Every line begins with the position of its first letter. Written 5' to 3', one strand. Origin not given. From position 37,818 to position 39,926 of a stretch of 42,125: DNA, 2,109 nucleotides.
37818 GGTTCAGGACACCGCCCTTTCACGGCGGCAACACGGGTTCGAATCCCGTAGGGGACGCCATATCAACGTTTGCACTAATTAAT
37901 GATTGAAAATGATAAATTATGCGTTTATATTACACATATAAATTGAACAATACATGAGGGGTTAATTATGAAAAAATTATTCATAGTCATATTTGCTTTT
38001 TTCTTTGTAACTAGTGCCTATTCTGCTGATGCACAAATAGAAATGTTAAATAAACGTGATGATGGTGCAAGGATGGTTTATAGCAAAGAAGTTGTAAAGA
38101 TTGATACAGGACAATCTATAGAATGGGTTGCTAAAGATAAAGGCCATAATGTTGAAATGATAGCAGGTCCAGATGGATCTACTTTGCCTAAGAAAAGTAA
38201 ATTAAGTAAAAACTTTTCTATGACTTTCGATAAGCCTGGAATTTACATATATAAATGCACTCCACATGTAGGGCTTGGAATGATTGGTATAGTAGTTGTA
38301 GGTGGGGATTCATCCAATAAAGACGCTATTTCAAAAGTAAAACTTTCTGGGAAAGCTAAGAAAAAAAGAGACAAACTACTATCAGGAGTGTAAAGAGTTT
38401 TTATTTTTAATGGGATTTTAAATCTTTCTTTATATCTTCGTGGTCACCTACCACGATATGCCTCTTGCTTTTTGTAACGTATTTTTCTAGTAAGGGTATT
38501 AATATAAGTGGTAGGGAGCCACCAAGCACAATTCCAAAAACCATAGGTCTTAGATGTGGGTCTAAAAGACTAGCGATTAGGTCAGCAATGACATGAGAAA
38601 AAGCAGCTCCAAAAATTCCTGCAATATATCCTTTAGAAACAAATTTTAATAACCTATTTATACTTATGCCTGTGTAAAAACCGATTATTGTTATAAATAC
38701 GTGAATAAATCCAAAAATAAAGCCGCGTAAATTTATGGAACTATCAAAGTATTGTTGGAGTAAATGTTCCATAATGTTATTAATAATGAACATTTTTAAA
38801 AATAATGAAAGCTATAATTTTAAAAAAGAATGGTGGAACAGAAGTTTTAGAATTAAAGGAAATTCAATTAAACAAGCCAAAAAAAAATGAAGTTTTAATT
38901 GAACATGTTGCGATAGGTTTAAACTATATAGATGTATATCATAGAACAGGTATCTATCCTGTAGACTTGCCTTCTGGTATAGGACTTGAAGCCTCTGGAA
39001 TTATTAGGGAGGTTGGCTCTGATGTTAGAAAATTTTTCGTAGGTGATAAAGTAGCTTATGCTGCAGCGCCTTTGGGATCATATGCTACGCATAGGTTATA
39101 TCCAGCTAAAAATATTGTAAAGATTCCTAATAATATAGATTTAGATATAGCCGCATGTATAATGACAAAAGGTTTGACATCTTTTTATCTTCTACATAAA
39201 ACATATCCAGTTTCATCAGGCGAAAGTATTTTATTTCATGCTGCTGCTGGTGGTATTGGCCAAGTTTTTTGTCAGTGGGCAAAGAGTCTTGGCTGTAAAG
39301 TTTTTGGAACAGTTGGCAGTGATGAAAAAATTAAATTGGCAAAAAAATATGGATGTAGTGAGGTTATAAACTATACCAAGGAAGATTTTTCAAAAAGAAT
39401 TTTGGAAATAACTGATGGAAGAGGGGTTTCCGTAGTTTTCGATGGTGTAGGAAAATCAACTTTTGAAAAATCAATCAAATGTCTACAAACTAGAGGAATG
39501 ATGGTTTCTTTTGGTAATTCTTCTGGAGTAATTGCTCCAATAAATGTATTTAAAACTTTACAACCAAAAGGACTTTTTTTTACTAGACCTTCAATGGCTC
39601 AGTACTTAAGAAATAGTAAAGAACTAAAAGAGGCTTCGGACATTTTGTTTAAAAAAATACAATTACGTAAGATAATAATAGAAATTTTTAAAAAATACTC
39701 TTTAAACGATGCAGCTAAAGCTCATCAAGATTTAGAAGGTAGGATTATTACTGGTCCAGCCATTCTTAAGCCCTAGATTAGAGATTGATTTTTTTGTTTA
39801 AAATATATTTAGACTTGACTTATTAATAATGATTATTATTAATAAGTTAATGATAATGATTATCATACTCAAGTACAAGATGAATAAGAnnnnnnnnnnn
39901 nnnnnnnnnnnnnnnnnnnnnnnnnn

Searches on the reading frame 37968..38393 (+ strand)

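Call 13: search_protein_families(library=pfam, proteins=[window:37968-38393:+])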
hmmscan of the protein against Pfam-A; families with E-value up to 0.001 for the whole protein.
window:37968-38393:+ (141 aa): 1 family
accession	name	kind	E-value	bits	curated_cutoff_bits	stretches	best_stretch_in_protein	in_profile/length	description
PF00127.26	Copper-bind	-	3.2e-16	60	21.2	1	25-111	2-98/99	Copper binding proteins, plastocyanin/azurin family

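Call 64: search_protein_families(library=ncbifam, proteins=[window:37968-38393:+], max_evalue=0.001)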
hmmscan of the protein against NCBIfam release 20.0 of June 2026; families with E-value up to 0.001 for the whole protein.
window:37968-38393:+ (141 aa): 4 families
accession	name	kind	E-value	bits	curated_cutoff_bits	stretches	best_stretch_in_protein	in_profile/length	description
TIGR02375.1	pseudoazurin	equivalog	5.9e-30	103.4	109.85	1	26-140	1-115/116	pseudoazurin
TIGR03102.1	halo_cynanin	subfamily_domain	1.4e-12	47.6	93.8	1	32-111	33-114/115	halocyanin domain-containing protein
TIGR02657.1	amicyanin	equivalog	3.5e-10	40.1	110.2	1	34-111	4-82/83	amicyanin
TIGR02656.1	cyanin_plasto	equivalog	6e-10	39.4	87.85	1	32-111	8-98/99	plastocyanin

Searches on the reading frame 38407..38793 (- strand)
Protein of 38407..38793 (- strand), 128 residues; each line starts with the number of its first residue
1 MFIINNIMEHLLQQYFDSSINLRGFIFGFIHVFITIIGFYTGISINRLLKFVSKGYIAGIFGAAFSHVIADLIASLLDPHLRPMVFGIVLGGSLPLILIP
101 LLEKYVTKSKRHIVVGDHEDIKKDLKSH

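Call 13: search_protein_families(library=pfam, proteins=[window:38407-38793:-])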
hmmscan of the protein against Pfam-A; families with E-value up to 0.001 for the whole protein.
window:38407-38793:- (128 aa): 1 family
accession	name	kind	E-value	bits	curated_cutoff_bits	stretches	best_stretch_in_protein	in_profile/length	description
PF02535.28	Zip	-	0.0003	20.6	35.1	1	22-112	13-101/323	ZIP Zinc transporter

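Call 51: search_protein_families(library=pfam, proteins=[window:38407-38793:-], max_evalue=1)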
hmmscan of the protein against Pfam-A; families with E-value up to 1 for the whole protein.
window:38407-38793:- (128 aa): 4 families
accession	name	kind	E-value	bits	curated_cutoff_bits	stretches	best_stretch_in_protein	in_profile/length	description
PF02535.28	Zip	-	0.0003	20.6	35.1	1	22-112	13-101/323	ZIP Zinc transporter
PF00654.25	Voltage_CLC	-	0.014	15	24.8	1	26-93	143-214/346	Voltage gated chloride channel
PF02659.21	Mntp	-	0.017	15.3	24.4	1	23-59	10-45/152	Putative manganese efflux pump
PF08351.18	TmcA_N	-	0.053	13.8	22.7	1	60-126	93-161/178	tRNA(Met) cytidine acetyltransferase TmcA, N-terminal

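Call 86: search_protein_families(library=ncbifam, proteins=[window:38407-38793:-], max_evalue=0.001)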
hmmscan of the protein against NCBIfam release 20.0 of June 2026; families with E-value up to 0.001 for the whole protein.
window:38407-38793:- (128 aa): 0 families

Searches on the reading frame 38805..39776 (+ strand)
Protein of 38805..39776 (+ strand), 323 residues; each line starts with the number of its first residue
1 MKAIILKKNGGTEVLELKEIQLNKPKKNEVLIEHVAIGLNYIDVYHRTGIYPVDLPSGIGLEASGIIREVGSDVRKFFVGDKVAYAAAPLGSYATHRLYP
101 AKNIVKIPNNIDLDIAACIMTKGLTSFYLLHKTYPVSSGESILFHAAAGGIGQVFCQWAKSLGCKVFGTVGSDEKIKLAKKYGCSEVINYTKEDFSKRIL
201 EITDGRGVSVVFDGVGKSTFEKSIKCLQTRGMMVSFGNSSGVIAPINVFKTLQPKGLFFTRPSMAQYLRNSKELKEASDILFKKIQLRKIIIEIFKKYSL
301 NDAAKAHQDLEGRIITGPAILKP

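Call 13: search_protein_families(library=pfam, proteins=[window:38805-39776:+])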
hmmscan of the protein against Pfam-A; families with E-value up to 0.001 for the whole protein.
window:38805-39776:+ (323 aa): 3 families
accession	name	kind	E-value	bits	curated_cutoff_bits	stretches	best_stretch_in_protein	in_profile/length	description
PF00107.32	ADH_zinc_N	-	9.1e-29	100.5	31.8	1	150-280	1-126/129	Zinc-binding dehydrogenase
PF13602.12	ADH_zinc_N_2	-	3.4e-15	57.6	27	1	183-317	2-130/134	Zinc-binding dehydrogenase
PF08240.17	ADH_N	-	8.3e-14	52.1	23.5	1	27-108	2-103/104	Alcohol dehydrogenase GroES-like domain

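Call 64: search_protein_families(library=ncbifam, proteins=[window:38805-39776:+], max_evalue=0.001)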
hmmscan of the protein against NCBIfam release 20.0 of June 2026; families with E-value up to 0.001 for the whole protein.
window:38805-39776:+ (323 aa): 24 families
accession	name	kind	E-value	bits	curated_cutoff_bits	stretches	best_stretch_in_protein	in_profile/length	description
NF008024.0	PRK10754.1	subfamily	2.5e-105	352.2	348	1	2-323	3-327/327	NADPH:quinone reductase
TIGR02824.1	quinone_pig3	subfamily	5.9e-62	209.5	296.8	1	1-321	1-323/325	putative NAD(P)H quinone oxidoreductase, PIG3 family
NF010344.0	PRK13771.1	subfamily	3e-32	111.9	349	2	91-312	116-322/334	putative alcohol dehydrogenase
NF041172.1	AcrlCoa_red_Thmprot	equivalog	2.1e-27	95.9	500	2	91-239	116-258/334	acryloyl-CoA reductase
NF041183.1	Pks2_ls1_myc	equivalog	1.1e-25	88.8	2400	1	6-239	1411-1645/2086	sulfolipid-1 biosynthesis phthioceranic/hydroxyphthioceranic acid synthase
TIGR01751.1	crot-CoA-red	equivalog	2.2e-22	79.3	378.55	2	89-199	138-250/398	crotonyl-CoA carboxylase/reductase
NF006940.0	PRK09422.1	equivalog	2.5e-21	76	344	2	91-239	115-262/338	alcohol dehydrogenase AdhP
TIGR02817.1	adh_fam_1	subfamily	6.6e-21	75.1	284.05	1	14-313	14-325/336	zinc-binding alcohol dehydrogenase family protein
TIGR02825.1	B4_12hDH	equivalog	9.5e-21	74.5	579.85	1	15-297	21-307/327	leukotriene B4 12-hydroxydehydrogenase/15-oxo-prostaglandin 13-reductase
TIGR02823.1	oxido_YhdH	subfamily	1.1e-20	73.8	297.25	1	2-249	1-254/324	acrylyl-CoA reductase family protein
TIGR03989.1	Rxyl_3153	subfamily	1.2e-20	74.2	440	2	3-86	4-86/370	NDMA-dependent alcohol dehydrogenase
TIGR00692.1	tdh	equivalog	1.1e-19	70.7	458.35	1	91-258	117-286/340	L-threonine 3-dehydrogenase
TIGR03451.1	mycoS_dep_FDH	equivalog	4.4e-19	68.5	512.9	2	87-237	125-276/358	S-(hydroxymethyl)mycothiol dehydrogenase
NF003808.0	PRK05396.1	equivalog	6.4e-17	61.4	380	1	91-237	119-263/341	L-threonine 3-dehydrogenase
TIGR02818.1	adh_III_F_hyde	equivalog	1.7e-16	60.2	543.95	2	12-84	11-84/368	S-(hydroxymethyl)glutathione dehydrogenase/class III alcohol dehydrogenase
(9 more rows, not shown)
